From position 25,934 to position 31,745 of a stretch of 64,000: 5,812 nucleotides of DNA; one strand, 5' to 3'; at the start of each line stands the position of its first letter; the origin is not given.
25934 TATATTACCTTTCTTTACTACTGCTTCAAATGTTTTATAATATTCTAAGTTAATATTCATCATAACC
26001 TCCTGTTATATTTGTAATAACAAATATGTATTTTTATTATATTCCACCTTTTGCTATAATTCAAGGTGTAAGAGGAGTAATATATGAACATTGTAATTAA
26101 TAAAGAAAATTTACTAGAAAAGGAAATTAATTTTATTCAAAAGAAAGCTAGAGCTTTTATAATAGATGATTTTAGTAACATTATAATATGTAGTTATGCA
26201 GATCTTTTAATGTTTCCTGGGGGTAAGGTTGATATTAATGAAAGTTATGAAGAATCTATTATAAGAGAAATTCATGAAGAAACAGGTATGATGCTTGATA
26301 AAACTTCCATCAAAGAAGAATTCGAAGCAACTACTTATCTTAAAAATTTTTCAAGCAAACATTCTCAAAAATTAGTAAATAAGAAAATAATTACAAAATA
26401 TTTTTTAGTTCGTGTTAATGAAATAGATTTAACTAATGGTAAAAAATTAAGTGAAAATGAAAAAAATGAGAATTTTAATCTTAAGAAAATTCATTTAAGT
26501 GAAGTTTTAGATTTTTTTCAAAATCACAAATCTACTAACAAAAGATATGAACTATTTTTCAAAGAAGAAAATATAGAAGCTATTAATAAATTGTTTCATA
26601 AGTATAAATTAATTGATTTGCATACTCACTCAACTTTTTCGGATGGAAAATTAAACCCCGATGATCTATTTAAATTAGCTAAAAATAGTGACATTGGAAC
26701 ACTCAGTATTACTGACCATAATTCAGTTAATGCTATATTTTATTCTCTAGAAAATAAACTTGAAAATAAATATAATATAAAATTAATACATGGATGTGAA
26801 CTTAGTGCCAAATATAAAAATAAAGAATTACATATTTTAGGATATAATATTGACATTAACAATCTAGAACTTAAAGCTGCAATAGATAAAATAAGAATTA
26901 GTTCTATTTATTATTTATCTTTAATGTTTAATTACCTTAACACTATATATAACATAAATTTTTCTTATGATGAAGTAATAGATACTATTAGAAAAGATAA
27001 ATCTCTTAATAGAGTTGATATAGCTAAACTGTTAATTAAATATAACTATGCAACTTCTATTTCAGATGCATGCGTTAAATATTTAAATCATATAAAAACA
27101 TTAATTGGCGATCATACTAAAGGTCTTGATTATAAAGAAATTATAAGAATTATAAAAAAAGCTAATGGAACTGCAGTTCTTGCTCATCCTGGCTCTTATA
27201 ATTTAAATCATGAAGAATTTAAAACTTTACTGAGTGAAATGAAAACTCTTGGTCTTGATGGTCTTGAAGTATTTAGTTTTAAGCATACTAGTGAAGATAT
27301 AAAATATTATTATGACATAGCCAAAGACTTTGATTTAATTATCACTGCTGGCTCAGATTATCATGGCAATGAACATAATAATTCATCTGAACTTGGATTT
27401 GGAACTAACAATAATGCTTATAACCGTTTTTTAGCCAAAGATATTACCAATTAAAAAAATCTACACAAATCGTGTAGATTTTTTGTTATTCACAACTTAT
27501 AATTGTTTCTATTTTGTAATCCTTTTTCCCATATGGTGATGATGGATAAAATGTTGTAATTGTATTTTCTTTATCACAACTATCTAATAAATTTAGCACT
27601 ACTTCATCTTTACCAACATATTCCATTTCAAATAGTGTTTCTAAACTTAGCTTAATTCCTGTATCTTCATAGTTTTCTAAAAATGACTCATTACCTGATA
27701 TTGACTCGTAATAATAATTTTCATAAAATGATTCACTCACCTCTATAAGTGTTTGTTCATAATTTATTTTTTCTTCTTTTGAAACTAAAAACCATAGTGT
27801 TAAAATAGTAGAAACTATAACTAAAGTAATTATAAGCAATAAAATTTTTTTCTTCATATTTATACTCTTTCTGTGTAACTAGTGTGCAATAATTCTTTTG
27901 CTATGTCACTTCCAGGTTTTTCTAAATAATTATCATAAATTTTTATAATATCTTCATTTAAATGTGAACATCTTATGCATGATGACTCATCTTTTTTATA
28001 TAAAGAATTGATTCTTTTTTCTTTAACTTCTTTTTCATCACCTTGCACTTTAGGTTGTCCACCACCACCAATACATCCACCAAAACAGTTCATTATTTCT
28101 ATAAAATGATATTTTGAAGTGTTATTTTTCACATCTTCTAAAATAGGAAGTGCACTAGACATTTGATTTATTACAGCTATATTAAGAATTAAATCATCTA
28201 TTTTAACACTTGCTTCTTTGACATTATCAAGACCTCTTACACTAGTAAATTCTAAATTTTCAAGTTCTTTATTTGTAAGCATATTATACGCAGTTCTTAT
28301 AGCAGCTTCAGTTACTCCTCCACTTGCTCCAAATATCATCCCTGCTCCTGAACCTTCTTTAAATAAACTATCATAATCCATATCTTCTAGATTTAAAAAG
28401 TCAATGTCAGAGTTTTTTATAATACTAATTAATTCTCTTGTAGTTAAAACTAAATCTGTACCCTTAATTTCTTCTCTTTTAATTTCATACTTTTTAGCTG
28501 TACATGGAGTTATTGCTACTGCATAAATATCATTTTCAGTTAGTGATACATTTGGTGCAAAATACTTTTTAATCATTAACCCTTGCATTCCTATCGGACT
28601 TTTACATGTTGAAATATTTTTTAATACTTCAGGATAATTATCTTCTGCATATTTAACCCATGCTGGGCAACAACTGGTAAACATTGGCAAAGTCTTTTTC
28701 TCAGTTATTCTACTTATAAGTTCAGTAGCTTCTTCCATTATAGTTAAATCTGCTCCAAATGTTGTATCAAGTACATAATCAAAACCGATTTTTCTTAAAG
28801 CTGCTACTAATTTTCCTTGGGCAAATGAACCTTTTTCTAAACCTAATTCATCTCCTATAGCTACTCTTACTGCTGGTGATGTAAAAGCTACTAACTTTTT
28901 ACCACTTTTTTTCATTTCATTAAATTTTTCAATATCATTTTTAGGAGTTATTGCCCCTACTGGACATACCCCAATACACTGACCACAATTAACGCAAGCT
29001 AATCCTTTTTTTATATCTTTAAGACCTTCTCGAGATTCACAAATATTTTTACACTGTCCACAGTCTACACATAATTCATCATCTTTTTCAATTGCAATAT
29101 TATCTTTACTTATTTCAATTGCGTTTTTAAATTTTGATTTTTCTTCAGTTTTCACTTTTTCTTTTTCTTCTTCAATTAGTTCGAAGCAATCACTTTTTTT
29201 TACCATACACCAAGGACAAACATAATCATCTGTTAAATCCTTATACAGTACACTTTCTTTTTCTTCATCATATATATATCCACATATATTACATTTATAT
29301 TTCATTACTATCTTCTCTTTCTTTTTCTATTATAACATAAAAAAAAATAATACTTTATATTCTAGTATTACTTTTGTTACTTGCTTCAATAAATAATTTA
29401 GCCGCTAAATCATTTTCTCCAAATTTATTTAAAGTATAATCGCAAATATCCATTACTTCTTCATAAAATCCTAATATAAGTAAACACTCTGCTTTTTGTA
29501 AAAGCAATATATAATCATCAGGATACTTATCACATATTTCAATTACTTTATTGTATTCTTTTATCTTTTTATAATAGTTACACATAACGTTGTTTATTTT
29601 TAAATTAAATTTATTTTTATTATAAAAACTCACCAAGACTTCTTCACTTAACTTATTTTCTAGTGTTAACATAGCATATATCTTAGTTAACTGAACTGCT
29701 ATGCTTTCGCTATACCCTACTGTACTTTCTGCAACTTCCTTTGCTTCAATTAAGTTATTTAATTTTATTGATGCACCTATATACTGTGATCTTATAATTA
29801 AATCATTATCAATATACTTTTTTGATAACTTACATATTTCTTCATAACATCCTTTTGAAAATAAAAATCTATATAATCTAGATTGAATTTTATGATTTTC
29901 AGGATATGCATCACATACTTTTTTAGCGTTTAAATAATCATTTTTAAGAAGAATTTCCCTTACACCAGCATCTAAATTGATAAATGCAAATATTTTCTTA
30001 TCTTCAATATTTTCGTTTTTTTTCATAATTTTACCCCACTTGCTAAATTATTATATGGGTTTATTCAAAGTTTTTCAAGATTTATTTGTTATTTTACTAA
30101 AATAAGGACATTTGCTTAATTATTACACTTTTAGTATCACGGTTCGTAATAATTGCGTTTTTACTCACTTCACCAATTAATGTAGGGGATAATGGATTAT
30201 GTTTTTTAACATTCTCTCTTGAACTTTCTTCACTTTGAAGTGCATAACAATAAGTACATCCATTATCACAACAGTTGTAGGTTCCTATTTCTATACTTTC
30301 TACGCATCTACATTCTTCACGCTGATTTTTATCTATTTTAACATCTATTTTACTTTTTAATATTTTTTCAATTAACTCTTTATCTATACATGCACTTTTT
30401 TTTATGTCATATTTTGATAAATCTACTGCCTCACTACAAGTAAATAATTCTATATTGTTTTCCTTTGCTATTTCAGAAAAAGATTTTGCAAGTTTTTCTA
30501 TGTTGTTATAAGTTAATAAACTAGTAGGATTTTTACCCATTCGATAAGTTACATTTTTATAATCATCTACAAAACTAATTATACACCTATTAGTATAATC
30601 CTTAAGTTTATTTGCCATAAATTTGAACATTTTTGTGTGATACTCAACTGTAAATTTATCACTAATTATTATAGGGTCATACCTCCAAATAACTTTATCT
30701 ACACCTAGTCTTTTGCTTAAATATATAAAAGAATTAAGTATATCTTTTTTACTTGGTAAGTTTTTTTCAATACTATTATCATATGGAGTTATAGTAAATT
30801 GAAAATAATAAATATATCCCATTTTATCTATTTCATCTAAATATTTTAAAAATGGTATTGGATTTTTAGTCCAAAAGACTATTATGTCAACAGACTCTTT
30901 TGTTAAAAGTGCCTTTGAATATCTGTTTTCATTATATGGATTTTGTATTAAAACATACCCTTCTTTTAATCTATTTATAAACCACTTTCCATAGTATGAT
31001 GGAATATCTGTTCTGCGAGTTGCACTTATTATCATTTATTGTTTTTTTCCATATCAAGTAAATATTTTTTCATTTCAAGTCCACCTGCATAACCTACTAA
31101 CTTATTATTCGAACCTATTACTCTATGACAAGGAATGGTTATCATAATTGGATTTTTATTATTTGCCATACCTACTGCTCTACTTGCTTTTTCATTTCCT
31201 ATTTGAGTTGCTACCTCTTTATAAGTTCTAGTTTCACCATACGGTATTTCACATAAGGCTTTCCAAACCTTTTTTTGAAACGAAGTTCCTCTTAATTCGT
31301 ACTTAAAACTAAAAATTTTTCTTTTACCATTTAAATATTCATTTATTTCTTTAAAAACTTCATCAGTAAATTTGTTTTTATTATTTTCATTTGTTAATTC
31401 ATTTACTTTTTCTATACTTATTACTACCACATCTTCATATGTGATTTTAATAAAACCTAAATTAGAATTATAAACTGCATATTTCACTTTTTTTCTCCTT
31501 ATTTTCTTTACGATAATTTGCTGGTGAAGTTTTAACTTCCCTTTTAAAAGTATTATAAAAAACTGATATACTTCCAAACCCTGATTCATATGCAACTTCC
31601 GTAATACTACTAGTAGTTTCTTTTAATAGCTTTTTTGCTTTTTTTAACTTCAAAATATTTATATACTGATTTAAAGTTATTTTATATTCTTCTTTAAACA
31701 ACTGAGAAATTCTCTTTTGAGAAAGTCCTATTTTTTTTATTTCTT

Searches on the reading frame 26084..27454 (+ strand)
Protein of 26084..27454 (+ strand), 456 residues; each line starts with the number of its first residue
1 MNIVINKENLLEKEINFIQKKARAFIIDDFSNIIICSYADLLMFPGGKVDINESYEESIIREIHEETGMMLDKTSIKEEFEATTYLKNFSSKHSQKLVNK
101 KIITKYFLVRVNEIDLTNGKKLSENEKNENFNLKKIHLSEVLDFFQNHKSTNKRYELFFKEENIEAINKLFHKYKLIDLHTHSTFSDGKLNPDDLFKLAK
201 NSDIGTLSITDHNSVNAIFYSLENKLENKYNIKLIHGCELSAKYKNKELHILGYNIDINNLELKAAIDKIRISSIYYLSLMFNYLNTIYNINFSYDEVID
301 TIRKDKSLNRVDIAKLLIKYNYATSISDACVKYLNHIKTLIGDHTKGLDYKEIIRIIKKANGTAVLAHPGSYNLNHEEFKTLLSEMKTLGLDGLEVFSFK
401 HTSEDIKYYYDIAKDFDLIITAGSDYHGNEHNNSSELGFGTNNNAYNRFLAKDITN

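Call 34: search_protein_families(library=pfam, proteins=[window:26084-27454:+], max_evalue=0.001)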
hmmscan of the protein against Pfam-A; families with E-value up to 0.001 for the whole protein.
window:26084-27454:+ (456 aa): 3 families
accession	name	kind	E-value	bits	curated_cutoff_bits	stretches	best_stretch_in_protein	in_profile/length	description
PF02811.25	PHP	-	1.2e-10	42.4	26.4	1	178-341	1-133/164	PHP domain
PF00293.34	NUDIX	-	3.1e-08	34.1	21.1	1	43-125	32-105/134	NUDIX domain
PF22327.2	Nudt16-like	-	3.1e-05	24.4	27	1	41-118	34-102/161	U8 snoRNA-decapping enzyme-like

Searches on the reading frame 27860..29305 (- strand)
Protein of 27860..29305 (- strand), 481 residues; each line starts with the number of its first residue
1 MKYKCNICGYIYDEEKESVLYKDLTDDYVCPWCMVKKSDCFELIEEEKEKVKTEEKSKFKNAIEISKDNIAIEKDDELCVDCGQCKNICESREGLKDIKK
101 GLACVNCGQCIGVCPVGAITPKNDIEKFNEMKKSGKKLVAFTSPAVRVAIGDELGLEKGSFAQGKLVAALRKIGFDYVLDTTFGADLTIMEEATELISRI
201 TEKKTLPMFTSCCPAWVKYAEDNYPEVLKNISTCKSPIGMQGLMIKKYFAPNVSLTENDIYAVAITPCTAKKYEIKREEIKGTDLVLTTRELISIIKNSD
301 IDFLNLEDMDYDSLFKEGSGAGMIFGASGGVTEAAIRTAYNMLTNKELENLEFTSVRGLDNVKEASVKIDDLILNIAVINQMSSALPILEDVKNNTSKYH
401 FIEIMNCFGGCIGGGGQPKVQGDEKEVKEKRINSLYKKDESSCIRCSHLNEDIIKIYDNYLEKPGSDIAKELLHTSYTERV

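Call 34: search_protein_families(library=pfam, proteins=[window:27860-29305:-], max_evalue=0.001)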
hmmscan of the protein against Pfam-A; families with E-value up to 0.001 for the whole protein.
window:27860-29305:- (481 aa): 8 families
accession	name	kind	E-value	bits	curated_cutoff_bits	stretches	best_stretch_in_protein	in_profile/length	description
PF02906.19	Fe_hyd_lg_C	-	1.4e-88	297.1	22.1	1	136-415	1-245/245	Iron only hydrogenase large subunit, C-terminal domain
PF02256.22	Fe_hyd_SSU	-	2.3e-20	72.8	24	1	426-480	2-56/56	Iron hydrogenase small subunit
PF12837.12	Fer4_6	-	7.6e-06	26.1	25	0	103-119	8-24/24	4Fe-4S binding domain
PF00037.32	Fer4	-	1.5e-05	25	21.1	1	103-120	7-24/24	4Fe-4S binding domain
PF12838.12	Fer4_7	-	5.7e-05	23.9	27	1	104-126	2-24/52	4Fe-4S dicluster domain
PF13484.11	Fer4_16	-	7e-05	24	30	1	104-133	2-32/66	4Fe-4S double cluster binding domain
PF13237.11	Fer4_10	-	0.00031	21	25.5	0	101-127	6-34/53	4Fe-4S dicluster domain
PF00301.25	Rubredoxin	-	0.00033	21.1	23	1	2-39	1-46/47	Rubredoxin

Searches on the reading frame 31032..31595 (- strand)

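Call 34: search_protein_families(library=pfam, proteins=[window:31032-31595:-], max_evalue=0.001)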
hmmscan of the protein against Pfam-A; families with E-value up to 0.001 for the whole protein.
window:31032-31595:- (187 aa): 2 families
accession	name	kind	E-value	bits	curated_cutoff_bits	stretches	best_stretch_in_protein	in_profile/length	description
PF01035.26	DNA_binding_1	-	5.2e-35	119.6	27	1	105-184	1-80/81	6-O-methylguanine DNA methyltransferase, DNA binding domain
PF02870.21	Methyltransf_1N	-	2e-06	28.7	21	1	37-98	1-68/71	6-O-methylguanine DNA methyltransferase, ribonuclease-like domain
